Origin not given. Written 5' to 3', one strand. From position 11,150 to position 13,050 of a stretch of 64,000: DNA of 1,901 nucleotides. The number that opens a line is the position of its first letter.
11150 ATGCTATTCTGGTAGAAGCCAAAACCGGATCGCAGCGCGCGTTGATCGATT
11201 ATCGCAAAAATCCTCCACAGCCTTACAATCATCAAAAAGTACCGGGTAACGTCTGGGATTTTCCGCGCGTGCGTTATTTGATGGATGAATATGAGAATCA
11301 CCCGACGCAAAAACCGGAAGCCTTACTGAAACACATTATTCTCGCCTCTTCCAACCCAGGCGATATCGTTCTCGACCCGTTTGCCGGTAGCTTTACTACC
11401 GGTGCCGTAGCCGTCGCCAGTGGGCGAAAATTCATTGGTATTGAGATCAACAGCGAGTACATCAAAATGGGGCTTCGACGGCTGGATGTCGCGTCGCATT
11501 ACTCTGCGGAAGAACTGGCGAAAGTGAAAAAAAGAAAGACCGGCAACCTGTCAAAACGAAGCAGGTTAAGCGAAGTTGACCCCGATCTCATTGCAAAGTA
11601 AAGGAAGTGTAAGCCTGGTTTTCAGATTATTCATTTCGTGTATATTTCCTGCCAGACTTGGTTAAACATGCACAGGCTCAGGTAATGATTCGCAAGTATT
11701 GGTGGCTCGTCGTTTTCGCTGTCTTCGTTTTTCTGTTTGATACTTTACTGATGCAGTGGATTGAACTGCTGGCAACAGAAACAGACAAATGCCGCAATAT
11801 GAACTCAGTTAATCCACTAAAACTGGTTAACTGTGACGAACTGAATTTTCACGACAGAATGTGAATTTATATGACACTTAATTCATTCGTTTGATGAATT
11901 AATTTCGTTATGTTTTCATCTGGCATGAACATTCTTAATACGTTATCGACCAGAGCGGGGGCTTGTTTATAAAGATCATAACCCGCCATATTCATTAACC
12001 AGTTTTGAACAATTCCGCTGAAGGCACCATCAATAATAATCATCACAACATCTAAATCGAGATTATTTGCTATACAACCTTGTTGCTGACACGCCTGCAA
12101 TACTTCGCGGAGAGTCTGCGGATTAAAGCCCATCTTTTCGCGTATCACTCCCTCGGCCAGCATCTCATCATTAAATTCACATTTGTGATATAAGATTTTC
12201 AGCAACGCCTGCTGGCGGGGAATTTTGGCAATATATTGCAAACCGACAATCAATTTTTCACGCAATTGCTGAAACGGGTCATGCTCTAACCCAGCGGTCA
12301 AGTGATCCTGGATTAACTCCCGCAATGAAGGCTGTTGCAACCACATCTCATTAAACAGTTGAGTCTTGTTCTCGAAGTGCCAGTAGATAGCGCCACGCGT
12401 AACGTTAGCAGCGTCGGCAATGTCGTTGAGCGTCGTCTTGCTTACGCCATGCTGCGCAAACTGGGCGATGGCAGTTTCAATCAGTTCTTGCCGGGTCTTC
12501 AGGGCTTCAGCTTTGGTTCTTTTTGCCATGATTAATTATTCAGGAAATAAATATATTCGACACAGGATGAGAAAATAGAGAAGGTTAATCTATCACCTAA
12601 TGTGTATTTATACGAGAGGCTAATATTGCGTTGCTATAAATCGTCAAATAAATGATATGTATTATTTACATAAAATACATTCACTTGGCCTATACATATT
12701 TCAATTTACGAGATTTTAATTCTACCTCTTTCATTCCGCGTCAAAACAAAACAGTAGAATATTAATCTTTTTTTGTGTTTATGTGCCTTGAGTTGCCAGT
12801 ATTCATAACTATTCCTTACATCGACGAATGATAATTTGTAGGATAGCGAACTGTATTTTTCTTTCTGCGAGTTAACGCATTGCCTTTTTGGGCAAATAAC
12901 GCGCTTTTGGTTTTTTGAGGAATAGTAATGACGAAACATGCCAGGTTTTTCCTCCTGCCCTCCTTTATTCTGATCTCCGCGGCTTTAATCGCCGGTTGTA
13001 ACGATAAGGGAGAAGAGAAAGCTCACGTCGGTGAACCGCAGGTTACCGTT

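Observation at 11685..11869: yhdU and envR converge with only 2 nt between their stop codons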

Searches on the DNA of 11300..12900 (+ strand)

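Call 5: search_dna_similar(query=window:11550-12600:+, collection=ecoli_genomes, mode=near, max_rows=20, rows=spread)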
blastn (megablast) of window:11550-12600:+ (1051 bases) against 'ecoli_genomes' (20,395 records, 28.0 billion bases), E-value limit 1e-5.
Records with a match: 5394; places in all: 5417; records where one place covers at least 80% of the query: 5228.
Genomes with a match: 5394 of 5426; with a place that covers at least 80% of the query: 5228. Places per genome that has any: lowest 1, median 1, highest 2. On chromosomes: 5416 places; on plasmids: 1.
Best place of each record, by identity: >=99% 1063; 95-99% 4324; 90-95% 7.
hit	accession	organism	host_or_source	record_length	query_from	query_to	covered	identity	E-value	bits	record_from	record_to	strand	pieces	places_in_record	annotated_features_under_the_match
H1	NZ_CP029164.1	Escherichia coli strain 104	chicken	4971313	1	1051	100%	100.0%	0e+0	1941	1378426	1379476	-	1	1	acrS: multidrug efflux transporter transcriptional repressor AcrS | yhdU: DUF2556 family protein | yhdJ: adenine-specific DNA-methyltransferase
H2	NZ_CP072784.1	Escherichia coli strain JA0266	not applicable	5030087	1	1051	100%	99.4%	0e+0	1908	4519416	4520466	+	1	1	acrS: multidrug efflux transporter transcriptional repressor AcrS | yhdU: DUF2556 family protein | yhdJ: adenine-specific DNA-methyltransferase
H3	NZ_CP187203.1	Escherichia coli strain 21AR0275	Homo sapiens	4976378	1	1051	100%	99.4%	0e+0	1908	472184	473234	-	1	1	acrS: multidrug efflux transporter transcriptional repressor AcrS | yhdU: DUF2556 family protein | yhdJ: adenine-specific DNA-methyltransferase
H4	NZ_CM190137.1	Escherichia coli strain 22872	Homo sapiens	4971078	1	1051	100%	99.4%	0e+0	1908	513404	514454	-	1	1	acrS: multidrug efflux transporter transcriptional repressor AcrS | yhdU: DUF2556 family protein | yhdJ: adenine-specific DNA-methyltransferase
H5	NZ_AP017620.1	Escherichia coli strain MRY15-131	Bos taurus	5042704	1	1051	100%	98.8%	0e+0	1869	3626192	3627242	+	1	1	acrS: multidrug efflux transporter transcriptional repressor AcrS | yhdU: DUF2556 family protein | yhdJ: adenine-specific DNA-methyltransferase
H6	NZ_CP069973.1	Escherichia coli strain FDAARGOS_1280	Homo sapiens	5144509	1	1051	100%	98.5%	0e+0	1853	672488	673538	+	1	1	acrS: multidrug efflux transporter transcriptional repressor AcrS | yhdU: DUF2556 family protein | yhdJ: adenine-specific DNA-methyltransferase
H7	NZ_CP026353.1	Escherichia coli strain 4A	not applicable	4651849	1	1051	100%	98.2%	0e+0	1836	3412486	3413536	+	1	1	acrS: multidrug efflux transporter transcriptional repressor AcrS | yhdU: DUF2556 family protein | yhdJ: adenine-specific DNA-methyltransferase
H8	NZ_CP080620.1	Escherichia coli strain TOP10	-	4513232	1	1051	100%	98.2%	0e+0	1836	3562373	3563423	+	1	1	acrS: multidrug efflux transporter transcriptional repressor AcrS | yhdU: DUF2556 family protein | yhdJ: adenine-specific DNA-methyltransferase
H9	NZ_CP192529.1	Escherichia coli strain TUM23349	Laboratory developed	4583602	1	1051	100%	98.2%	0e+0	1836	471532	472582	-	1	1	acrS: multidrug efflux transporter transcriptional repressor AcrS | yhdU: DUF2556 family protein | yhdJ: adenine-specific DNA-methyltransferase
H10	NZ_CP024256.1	Escherichia coli strain ATCC 43886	Homo sapiens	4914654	1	1051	100%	98.1%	0e+0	1831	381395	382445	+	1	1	acrS: multidrug efflux transporter transcriptional repressor AcrS | yhdU: DUF2556 family protein | yhdJ: adenine-specific DNA-methyltransferase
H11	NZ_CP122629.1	Escherichia coli strain ETEC4088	Sus scrofa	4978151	1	1051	100%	98.1%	0e+0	1831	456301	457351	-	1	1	acrS: multidrug efflux transporter transcriptional repressor AcrS | yhdU: DUF2556 family protein | yhdJ: adenine-specific DNA-methyltransferase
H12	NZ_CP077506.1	Escherichia coli O111:H8 strain 7-55 62A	Fly pool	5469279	1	1051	100%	98.1%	0e+0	1831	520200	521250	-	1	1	acrS: multidrug efflux transporter transcriptional repressor AcrS | yhdU: DUF2556 family protein | yhdJ: adenine-specific DNA-methyltransferase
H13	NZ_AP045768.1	Escherichia coli strain 23CRST010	Homo sapiens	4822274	1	1051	100%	98.1%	0e+0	1831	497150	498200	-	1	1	acrS: multidrug efflux transporter transcriptional repressor AcrS | yhdU: DUF2556 family protein | yhdJ: adenine-specific DNA-methyltransferase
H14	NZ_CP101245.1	Escherichia coli strain EC21Z-097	Homo sapiens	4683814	1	1051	100%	97.9%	0e+0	1820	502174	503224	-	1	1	acrS: multidrug efflux transporter transcriptional repressor AcrS | yhdU: DUF2556 family protein | yhdJ: adenine-specific DNA-methyltransferase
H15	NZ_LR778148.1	Escherichia coli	water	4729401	1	1051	100%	97.9%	0e+0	1820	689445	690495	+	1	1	acrS: multidrug efflux transporter transcriptional repressor AcrS | yhdU: DUF2556 family protein | yhdJ: adenine-specific DNA-methyltransferase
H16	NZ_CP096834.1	Escherichia coli strain PM4-5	cecum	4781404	1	1051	100%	97.8%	0e+0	1814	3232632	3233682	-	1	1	acrS: multidrug efflux transporter transcriptional repressor AcrS | yhdU: DUF2556 family protein | yhdJ: adenine-specific DNA-methyltransferase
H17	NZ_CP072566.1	Escherichia coli strain WG5::TT12A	missing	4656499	1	1051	100%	97.7%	0e+0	1808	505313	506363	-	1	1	acrS: multidrug efflux transporter transcriptional repressor AcrS | yhdU: DUF2556 family protein | yhdJ: adenine-specific DNA-methyltransferase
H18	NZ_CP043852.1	Escherichia coli ATCC 8739 strain ATCC 8739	not applicable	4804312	1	1051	100%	97.6%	0e+0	1803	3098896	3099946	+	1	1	acrS: multidrug efflux transporter transcriptional repressor AcrS | yhdU: DUF2556 family protein | yhdJ: adenine-specific DNA-methyltransferase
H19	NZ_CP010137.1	Escherichia coli strain D2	dog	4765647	1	1051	100%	97.5%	0e+0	1797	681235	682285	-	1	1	acrS: multidrug efflux transporter transcriptional repressor AcrS | yhdU: DUF2556 family protein | yhdJ: adenine-specific DNA-methyltransferase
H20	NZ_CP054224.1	Escherichia coli strain EcPF16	Homo sapiens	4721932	1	51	5%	92.2%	3e-9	73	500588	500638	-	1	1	yhdJ: adenine-specific DNA-methyltransferase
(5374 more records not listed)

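Call 6: get_annotated_region(hit=H1, flank=3000)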
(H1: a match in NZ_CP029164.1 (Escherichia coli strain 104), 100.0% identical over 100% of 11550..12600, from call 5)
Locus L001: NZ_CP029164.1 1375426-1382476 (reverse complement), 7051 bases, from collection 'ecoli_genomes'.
description: Escherichia coli strain 104 chromosome, complete genome
organism: Escherichia coli strain 104 (NCBI taxid 562)
replicon: chromosome; assembly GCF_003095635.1
host: -; source: chicken; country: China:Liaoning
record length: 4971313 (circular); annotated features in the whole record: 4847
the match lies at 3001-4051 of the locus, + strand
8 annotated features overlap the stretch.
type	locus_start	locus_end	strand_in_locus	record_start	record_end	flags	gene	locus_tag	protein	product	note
CDS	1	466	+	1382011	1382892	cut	prmA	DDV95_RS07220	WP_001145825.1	50S ribosomal protein L11 methyltransferase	-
CDS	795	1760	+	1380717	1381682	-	dusB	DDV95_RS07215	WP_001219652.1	tRNA dihydrouridine synthase DusB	-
CDS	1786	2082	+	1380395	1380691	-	fis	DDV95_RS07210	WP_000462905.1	DNA-binding transcriptional regulator Fis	-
CDS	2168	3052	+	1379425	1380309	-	yhdJ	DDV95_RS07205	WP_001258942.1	adenine-specific DNA-methyltransferase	-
CDS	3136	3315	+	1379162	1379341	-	yhdU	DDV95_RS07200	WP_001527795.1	DUF2556 family protein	-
CDS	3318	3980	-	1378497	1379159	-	acrS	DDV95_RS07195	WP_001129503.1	multidrug efflux transporter transcriptional repressor AcrS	-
CDS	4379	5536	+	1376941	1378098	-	acrE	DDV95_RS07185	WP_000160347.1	multidrug efflux RND transporter periplasmic adaptor subunit AcrE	-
CDS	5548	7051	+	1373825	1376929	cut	acrF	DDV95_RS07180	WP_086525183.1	multidrug efflux RND transporter permease subunit AcrF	-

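Call 7: get_annotated_region(hit=H8, flank=1500)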
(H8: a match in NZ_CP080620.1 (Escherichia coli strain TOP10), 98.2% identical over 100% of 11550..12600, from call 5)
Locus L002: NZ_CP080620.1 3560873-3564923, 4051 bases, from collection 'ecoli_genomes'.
description: Escherichia coli strain TOP10 chromosome, complete genome
organism: Escherichia coli strain TOP10 (NCBI taxid 562)
replicon: chromosome; assembly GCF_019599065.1
host: -; source: -; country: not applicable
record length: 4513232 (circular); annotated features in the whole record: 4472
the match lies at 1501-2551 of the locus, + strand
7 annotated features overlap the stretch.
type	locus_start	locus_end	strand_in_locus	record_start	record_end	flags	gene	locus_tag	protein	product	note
CDS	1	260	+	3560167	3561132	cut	dusB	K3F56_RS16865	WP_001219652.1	tRNA dihydrouridine synthase DusB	-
CDS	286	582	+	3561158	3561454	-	fis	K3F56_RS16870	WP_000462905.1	DNA-binding transcriptional regulator Fis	-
CDS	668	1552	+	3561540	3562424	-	yhdJ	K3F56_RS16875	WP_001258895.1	adenine-specific DNA-methyltransferase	-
CDS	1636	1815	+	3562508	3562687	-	yhdU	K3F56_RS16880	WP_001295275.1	DUF2556 family protein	-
CDS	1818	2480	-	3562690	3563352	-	acrS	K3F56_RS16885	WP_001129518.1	multidrug efflux transporter transcriptional repressor AcrS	-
CDS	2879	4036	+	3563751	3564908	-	acrE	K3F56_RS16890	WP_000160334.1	multidrug efflux RND transporter periplasmic adaptor subunit AcrE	-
CDS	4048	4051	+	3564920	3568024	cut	acrF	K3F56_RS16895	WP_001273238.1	multidrug efflux RND transporter permease subunit AcrF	-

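Call 8: get_annotated_region(hit=H20, flank=4000)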
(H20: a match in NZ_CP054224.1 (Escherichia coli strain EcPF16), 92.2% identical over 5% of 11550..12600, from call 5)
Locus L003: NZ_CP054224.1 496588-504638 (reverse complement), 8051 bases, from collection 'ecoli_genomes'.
description: Escherichia coli strain EcPF16 chromosome, complete genome
organism: Escherichia coli strain EcPF16 (NCBI taxid 562)
replicon: chromosome; assembly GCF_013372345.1
host: Homo sapiens; source: urine; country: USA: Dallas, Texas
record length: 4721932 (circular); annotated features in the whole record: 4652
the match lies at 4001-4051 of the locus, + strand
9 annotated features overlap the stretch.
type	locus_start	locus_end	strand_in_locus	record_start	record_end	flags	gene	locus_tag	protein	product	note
CDS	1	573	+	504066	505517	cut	panF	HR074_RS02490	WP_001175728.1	sodium/pantothenate symporter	-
CDS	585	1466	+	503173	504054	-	prmA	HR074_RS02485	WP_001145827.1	50S ribosomal protein L11 methyltransferase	-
CDS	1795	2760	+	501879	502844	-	dusB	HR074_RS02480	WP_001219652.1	tRNA dihydrouridine synthase DusB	-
CDS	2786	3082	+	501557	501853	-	fis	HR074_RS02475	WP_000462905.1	DNA-binding transcriptional regulator Fis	-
CDS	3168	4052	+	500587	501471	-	yhdJ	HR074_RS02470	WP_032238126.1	adenine-specific DNA-methyltransferase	-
CDS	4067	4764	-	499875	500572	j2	-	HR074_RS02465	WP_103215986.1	IS1-like element IS1A family transposase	programmed frameshift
CDS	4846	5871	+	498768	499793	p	-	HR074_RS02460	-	amino acid ABC transporter substrate-binding protein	internal stop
CDS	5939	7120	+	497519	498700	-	yhdX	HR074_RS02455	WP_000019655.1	amino acid ABC transporter permease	-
CDS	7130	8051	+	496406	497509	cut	yhdY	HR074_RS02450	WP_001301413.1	amino acid ABC transporter permease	-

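Call 59: search_dna_similar(query=L015:3666-5771:-, collection=ecoli_genomes, mode=distant, max_rows=10)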
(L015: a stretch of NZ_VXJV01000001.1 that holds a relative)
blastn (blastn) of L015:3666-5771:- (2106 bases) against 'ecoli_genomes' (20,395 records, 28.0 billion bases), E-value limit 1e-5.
No match.

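Call 64: search_rna_families(source=window, start=11300, end=12900, threshold=evalue, max_evalue=1)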
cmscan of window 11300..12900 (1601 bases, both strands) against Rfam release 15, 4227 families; matches with E-value up to 1: 0.
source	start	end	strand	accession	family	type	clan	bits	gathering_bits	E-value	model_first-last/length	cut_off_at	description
